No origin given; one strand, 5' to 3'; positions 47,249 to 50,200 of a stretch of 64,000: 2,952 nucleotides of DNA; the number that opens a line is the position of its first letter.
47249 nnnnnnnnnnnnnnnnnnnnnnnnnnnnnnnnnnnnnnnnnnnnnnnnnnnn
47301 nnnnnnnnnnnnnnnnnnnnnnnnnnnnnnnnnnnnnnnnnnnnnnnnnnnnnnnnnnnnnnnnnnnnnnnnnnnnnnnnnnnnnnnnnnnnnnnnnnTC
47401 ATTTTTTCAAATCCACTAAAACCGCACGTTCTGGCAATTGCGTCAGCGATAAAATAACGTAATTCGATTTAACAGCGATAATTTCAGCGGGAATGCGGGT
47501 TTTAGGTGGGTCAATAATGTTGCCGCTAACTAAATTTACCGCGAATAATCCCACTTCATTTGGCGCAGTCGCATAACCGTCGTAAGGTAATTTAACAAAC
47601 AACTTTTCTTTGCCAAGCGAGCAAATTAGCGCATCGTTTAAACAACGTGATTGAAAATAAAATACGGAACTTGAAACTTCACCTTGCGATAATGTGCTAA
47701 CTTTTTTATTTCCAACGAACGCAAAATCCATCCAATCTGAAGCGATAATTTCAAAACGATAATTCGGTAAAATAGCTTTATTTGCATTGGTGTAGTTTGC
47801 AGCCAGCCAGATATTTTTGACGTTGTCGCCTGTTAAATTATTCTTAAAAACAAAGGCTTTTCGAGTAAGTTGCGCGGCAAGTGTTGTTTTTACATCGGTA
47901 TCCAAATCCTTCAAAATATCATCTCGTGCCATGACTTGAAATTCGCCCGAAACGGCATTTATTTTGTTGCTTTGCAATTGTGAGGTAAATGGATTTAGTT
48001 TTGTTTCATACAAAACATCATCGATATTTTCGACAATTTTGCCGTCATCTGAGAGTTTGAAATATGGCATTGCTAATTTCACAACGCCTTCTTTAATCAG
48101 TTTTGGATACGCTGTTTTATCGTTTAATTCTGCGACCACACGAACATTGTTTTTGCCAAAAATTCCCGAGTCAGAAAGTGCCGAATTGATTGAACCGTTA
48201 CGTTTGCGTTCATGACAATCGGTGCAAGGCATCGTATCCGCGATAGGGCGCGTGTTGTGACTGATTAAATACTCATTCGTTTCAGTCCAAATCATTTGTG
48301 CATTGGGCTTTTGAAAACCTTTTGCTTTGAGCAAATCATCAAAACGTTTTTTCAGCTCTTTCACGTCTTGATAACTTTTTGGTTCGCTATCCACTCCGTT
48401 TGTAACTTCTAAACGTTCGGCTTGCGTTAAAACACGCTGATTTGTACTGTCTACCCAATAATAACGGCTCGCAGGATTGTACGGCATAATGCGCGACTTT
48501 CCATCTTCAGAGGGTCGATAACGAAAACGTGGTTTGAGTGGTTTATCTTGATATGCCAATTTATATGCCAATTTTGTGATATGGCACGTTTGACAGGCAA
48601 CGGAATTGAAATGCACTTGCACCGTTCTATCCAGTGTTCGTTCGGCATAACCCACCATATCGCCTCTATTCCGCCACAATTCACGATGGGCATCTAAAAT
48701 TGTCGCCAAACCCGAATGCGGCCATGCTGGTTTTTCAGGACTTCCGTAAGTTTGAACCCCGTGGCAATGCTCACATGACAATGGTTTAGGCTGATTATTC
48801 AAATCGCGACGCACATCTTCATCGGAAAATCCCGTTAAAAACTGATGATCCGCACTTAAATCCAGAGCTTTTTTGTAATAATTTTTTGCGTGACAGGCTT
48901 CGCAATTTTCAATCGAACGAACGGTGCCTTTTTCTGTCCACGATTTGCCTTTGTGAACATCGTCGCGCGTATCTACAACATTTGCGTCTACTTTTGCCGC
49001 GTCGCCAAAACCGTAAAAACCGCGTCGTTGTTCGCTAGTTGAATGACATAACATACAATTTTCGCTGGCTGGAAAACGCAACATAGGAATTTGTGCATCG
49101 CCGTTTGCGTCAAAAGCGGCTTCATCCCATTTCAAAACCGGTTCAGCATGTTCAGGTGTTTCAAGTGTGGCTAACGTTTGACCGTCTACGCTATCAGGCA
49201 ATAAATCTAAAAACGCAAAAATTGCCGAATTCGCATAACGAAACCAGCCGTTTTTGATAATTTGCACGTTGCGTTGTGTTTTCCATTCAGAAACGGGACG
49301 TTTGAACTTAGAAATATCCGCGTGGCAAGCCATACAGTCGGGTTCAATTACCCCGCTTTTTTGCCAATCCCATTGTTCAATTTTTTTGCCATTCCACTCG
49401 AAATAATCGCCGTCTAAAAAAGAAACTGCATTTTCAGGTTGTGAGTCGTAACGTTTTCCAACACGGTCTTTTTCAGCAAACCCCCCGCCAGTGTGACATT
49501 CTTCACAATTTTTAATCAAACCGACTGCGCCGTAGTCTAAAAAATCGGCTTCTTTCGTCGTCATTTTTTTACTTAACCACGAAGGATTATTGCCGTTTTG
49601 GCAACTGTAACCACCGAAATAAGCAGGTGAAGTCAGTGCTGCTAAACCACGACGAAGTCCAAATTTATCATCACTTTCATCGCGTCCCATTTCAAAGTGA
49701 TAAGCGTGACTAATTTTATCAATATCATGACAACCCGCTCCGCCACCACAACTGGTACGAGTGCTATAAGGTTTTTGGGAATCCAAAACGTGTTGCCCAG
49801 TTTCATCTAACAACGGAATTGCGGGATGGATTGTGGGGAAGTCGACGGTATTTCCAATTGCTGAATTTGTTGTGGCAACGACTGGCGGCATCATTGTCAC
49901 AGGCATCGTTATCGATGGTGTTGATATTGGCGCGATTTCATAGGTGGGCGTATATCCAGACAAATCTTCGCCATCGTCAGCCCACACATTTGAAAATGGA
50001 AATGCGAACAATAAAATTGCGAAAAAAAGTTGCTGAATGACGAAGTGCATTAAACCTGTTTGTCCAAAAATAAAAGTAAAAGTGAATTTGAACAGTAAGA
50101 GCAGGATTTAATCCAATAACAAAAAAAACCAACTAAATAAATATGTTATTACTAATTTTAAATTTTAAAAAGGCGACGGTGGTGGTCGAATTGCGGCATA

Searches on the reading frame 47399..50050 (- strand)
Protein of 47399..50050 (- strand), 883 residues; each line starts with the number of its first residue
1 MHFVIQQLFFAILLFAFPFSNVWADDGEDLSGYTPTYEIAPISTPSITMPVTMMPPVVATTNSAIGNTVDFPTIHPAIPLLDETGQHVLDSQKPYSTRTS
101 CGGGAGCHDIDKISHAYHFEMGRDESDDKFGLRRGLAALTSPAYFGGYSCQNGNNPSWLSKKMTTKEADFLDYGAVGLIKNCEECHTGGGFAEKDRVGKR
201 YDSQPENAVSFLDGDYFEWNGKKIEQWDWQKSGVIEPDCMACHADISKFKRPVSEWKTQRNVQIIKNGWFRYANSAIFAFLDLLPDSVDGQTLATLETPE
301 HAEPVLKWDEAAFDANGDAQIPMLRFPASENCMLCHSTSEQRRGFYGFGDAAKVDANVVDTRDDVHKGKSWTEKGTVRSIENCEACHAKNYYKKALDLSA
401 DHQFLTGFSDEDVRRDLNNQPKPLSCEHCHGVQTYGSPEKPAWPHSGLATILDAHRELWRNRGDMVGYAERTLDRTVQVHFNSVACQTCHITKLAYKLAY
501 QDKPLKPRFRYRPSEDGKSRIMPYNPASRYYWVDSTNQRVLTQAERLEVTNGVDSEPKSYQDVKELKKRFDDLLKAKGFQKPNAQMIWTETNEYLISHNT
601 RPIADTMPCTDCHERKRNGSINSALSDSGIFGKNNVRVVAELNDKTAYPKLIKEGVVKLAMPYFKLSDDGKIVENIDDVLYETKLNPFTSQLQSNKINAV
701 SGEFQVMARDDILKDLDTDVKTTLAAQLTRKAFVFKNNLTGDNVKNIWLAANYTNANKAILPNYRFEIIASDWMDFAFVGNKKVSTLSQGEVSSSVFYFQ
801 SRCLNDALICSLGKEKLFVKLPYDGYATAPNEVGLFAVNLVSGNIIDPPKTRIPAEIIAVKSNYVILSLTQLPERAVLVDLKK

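Call 8: search_protein_families(library=ncbifam, proteins=[window:47399-50050:-], max_evalue=0.001)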
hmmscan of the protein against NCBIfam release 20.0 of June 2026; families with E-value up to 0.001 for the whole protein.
window:47399-50050:- (883 aa): 2 families
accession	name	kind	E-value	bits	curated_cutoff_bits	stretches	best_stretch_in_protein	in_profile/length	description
TIGR04315.1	octaheme_Shew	subfamily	3.3e-11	42.9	375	1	331-496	98-256/440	tetrathionate reductase family octaheme c-type cytochrome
TIGR03507.1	decahem_SO1788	subfamily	4.7e-07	28.6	209.3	1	216-492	472-662/672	OmcA/MtrC family decaheme c-type cytochrome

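Call 9: search_protein_families(library=pfam, proteins=[window:47399-50050:-], max_evalue=0.001)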
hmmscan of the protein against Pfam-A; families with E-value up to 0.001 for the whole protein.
window:47399-50050:- (883 aa): 3 families
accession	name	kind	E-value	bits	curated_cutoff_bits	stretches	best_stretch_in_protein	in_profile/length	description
PF22113.1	Mtrc-MtrF_II-IV_dom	-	1.9e-08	34.5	30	0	330-432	29-129/176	Outer membrane cytochrome MtrC/MtrF-like, domains II/IV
PF14522.11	Cytochrome_C7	-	5.7e-08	32.9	24.8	0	179-250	13-55/67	Cytochrome c7 and related cytochrome c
PF13442.11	Cytochrome_CBB3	-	1.4e-06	29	27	0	180-194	12-25/68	Cytochrome C oxidase, cbb3-type, subunit III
